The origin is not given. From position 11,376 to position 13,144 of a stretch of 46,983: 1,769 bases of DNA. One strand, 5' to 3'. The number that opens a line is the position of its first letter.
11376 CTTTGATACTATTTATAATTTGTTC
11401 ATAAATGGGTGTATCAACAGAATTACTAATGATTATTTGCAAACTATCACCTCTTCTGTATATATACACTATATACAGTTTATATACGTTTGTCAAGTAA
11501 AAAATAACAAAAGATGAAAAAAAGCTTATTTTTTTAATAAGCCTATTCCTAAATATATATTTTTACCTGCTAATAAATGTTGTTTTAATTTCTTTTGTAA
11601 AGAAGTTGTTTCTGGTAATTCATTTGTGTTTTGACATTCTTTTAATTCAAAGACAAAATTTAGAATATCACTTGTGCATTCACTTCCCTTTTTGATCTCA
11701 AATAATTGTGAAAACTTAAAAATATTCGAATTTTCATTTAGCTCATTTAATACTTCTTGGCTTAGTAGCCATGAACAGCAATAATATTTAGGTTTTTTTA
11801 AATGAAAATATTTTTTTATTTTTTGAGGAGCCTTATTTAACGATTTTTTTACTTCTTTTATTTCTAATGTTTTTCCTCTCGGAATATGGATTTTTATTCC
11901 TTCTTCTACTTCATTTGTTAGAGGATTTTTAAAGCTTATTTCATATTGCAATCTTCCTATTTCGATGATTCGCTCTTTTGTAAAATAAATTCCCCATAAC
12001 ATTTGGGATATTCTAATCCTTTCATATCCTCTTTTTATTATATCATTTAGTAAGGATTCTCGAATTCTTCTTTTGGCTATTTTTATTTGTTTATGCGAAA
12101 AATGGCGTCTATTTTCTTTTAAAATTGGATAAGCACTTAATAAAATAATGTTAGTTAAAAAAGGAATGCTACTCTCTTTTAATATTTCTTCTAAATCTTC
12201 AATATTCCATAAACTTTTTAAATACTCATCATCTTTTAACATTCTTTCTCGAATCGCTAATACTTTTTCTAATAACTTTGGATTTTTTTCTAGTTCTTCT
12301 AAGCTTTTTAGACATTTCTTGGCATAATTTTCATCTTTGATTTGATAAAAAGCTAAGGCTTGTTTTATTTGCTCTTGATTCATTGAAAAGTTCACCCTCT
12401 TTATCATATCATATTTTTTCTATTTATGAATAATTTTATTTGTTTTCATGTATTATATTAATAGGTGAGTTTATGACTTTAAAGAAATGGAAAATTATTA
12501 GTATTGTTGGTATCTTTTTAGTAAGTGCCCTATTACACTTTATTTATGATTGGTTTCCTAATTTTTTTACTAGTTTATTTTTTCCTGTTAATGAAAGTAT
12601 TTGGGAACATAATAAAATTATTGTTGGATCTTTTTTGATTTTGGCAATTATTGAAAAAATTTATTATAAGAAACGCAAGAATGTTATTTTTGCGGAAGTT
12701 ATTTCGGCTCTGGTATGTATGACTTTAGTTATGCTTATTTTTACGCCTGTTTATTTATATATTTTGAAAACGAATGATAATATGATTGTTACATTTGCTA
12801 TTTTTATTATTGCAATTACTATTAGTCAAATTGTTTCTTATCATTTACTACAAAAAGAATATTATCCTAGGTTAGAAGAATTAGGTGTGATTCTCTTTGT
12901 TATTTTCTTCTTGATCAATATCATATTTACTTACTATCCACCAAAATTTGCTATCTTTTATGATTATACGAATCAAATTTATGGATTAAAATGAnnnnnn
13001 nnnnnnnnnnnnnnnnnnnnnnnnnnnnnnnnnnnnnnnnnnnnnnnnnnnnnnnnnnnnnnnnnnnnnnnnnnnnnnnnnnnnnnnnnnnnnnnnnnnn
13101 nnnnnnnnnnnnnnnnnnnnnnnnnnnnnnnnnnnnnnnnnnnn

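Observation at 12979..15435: Four-gene operon pairing two divergent HAM1/ITPase-like paralogues with an Asn-type UDG-fold glycosylase and an unknown 145-aa protein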

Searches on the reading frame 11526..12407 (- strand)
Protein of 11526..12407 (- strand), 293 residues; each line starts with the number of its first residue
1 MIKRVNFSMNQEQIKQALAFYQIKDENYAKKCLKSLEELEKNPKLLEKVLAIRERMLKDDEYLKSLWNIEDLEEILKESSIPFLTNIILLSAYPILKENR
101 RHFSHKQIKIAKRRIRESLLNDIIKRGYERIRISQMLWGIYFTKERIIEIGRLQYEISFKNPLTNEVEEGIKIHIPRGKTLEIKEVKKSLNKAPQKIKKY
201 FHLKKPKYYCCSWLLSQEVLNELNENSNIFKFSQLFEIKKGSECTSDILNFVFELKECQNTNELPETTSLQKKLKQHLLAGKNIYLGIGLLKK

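Call 3: search_protein_families(library=pfam, proteins=[window:11526-12407:-], max_evalue=0.1)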
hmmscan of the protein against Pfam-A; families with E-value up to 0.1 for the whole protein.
window:11526-12407:- (293 aa): 2 families
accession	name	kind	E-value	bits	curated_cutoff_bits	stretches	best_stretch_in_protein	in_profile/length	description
PF18164.7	GNAT_C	-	5.3e-34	117.6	22.8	1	147-291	1-142/142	GNAT-like C-terminal domain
PF05595.16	DUF771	-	0.014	15.9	22.9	0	56-89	13-46/90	Domain of unknown function (DUF771)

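Call 4: search_protein_families(library=ncbifam, proteins=[window:11526-12407:-], max_evalue=0.1)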
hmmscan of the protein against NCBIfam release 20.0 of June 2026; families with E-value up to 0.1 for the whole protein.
window:11526-12407:- (293 aa): 1 family
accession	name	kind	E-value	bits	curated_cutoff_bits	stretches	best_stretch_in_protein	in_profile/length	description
TIGR04454.1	Lepto_4Cys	hypoth_equivalog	0.091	13.2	35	0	242-279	28-65/92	TIGR04454 family lipoprotein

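Call 5: search_protein_families(library=padloc, proteins=[window:11526-12407:-], max_evalue=0.1)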
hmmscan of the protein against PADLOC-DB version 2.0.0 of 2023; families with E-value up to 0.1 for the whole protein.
window:11526-12407:- (293 aa): 0 families

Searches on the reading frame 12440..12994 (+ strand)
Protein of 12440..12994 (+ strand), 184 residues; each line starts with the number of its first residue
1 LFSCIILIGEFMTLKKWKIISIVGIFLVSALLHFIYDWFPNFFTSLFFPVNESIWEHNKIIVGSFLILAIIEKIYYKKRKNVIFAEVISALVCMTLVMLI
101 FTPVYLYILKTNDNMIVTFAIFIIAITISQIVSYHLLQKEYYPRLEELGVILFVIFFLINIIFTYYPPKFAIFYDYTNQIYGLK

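Call 3: search_protein_families(library=pfam, proteins=[window:12440-12994:+], max_evalue=0.1)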
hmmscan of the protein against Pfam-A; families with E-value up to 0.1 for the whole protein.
window:12440-12994:+ (184 aa): 4 families
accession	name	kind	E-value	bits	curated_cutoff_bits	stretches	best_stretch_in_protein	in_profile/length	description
PF20122.4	DUF6512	-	1.1e-19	71.6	26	1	12-183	7-181/181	Family of unknown function (DUF6512)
PF04307.19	YdjM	-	6.4e-05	22.9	29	1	7-96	76-168/176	YdjM inner membrane protein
PF09819.14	ABC_cobalt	-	0.0074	16.9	25.2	1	20-96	4-75/121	ABC-type cobalt transport system, permease component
PF11286.13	DUF3087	-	0.061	13.2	23.4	1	68-141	3-75/165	Protein of unknown function (DUF3087)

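Call 4: search_protein_families(library=ncbifam, proteins=[window:12440-12994:+], max_evalue=0.1)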
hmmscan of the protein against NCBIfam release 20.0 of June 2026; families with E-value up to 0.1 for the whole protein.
window:12440-12994:+ (184 aa): 1 family
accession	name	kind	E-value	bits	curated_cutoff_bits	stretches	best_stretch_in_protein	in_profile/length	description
NF045937.1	MSC_0624_12TM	equivalog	0.004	15.7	70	1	18-164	245-391/445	MSC_0624 family F1-like ATPase-associated membrane protein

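Call 5: search_protein_families(library=padloc, proteins=[window:12440-12994:+], max_evalue=0.1)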
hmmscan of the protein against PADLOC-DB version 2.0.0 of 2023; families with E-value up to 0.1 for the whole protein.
window:12440-12994:+ (184 aa): 0 families
